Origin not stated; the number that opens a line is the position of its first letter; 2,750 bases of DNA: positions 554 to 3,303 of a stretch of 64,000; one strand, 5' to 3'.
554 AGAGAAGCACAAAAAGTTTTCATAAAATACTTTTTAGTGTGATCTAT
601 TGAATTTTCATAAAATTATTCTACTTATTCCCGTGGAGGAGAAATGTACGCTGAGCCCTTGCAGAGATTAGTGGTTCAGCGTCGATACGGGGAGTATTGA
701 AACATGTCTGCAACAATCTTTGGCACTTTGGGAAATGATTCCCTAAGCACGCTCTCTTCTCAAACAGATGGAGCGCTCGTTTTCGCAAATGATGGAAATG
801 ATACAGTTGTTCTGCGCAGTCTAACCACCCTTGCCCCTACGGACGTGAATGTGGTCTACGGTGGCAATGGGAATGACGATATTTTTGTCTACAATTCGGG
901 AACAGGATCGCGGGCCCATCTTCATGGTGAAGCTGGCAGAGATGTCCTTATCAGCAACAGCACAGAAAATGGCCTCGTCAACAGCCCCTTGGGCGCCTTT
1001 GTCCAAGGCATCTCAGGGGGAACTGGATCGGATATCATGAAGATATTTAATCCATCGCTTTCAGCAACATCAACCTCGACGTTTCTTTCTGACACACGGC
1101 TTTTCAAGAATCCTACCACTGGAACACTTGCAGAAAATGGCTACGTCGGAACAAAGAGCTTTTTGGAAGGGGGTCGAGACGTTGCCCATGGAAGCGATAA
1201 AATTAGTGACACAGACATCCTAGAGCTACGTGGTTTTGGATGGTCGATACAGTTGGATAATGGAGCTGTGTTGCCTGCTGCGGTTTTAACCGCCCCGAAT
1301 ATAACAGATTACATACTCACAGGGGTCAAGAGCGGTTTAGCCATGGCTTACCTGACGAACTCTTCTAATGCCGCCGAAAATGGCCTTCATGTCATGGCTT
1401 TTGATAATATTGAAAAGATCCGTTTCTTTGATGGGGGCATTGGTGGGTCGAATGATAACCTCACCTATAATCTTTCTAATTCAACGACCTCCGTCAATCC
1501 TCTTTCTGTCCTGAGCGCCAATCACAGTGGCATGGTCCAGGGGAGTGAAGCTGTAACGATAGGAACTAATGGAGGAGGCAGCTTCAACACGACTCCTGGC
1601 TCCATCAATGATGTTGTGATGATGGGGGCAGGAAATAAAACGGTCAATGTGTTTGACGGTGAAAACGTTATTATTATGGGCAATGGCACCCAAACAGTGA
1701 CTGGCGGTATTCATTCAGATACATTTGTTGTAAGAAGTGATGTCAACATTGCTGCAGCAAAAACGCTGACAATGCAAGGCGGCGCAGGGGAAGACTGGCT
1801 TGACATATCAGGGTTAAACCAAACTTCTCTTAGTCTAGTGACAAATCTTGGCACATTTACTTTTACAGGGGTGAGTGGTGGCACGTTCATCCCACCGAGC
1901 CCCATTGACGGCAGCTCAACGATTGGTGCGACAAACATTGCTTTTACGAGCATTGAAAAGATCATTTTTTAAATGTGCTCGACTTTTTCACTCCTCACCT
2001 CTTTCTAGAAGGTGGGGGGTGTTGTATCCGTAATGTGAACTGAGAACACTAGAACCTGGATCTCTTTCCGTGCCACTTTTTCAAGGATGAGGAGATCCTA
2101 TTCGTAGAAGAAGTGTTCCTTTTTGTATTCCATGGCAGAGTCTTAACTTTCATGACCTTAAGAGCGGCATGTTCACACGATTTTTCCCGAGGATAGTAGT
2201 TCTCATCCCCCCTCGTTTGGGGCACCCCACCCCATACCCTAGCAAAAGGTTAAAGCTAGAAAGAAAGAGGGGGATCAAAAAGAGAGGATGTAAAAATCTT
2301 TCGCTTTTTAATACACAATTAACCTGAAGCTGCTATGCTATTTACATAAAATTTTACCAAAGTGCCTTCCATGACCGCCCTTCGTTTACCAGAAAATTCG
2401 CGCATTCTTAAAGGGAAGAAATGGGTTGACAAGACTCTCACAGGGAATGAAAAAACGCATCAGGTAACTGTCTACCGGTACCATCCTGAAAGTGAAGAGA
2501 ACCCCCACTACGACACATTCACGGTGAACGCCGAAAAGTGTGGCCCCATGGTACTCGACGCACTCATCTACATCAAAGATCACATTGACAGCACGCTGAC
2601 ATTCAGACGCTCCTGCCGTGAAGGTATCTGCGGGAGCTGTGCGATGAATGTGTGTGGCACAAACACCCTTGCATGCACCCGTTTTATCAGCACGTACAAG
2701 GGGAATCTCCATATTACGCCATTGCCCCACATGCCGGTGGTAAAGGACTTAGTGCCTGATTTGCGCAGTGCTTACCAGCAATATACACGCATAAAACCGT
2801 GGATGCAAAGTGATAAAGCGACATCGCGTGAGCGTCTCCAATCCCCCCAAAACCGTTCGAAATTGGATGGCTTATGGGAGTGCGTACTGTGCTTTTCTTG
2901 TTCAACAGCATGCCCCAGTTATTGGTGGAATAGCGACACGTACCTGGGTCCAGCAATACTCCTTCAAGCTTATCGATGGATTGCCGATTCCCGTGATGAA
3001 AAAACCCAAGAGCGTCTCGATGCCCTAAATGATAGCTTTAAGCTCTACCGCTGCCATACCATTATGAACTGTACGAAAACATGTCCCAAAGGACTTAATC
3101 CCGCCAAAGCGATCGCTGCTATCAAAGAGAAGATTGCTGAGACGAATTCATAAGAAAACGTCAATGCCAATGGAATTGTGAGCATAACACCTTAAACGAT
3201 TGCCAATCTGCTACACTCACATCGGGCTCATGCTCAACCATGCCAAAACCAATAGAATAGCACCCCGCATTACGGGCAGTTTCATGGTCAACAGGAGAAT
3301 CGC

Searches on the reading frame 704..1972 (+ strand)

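Call 21: search_protein_families(library=pfam, proteins=[window:704-1972:+], max_evalue=0.0001)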
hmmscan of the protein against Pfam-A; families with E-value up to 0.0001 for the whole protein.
window:704-1972:+ (422 aa): 0 families

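Call 78: search_protein_families(library=pfam, proteins=[window:704-1972:+], max_evalue=0.01)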
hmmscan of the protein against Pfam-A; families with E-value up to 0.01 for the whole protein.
window:704-1972:+ (422 aa): 0 families

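Call 84: search_protein_families(library=ncbifam, proteins=[window:704-1972:+], max_evalue=0.001)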
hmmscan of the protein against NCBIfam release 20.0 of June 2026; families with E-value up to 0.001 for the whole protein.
window:704-1972:+ (422 aa): 1 family
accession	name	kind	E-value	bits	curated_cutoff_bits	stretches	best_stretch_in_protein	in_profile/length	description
NF035945.1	Zn_serralysin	subfamily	8.7e-05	21.9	500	0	295-376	321-403/462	serralysin family metalloprotease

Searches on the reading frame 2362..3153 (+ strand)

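Call 78: search_protein_families(library=pfam, proteins=[window:2362-3153:+], max_evalue=0.01)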
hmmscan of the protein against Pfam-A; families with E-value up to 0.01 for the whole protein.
window:2362-3153:+ (263 aa): 6 families
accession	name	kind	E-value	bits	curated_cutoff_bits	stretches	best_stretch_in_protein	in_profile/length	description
PF13085.11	Fer2_3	-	6.9e-33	113.3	27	1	35-137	2-105/107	2Fe-2S iron-sulfur cluster binding domain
PF13183.11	Fer4_8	-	8.8e-12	45.8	27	2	90-186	8-66/68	4Fe-4S dicluster domain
PF13237.11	Fer4_10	-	8.3e-09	35.7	25.5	1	173-242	8-53/53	4Fe-4S dicluster domain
PF13534.11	Fer4_17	-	1.6e-08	35.4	22.2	1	173-246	1-61/61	4Fe-4S dicluster domain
PF13187.11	Fer4_9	-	0.0003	21.2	27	0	159-186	34-49/52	4Fe-4S dicluster domain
PF12838.12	Fer4_7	-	0.0011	19.8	27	1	174-244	2-51/52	4Fe-4S dicluster domain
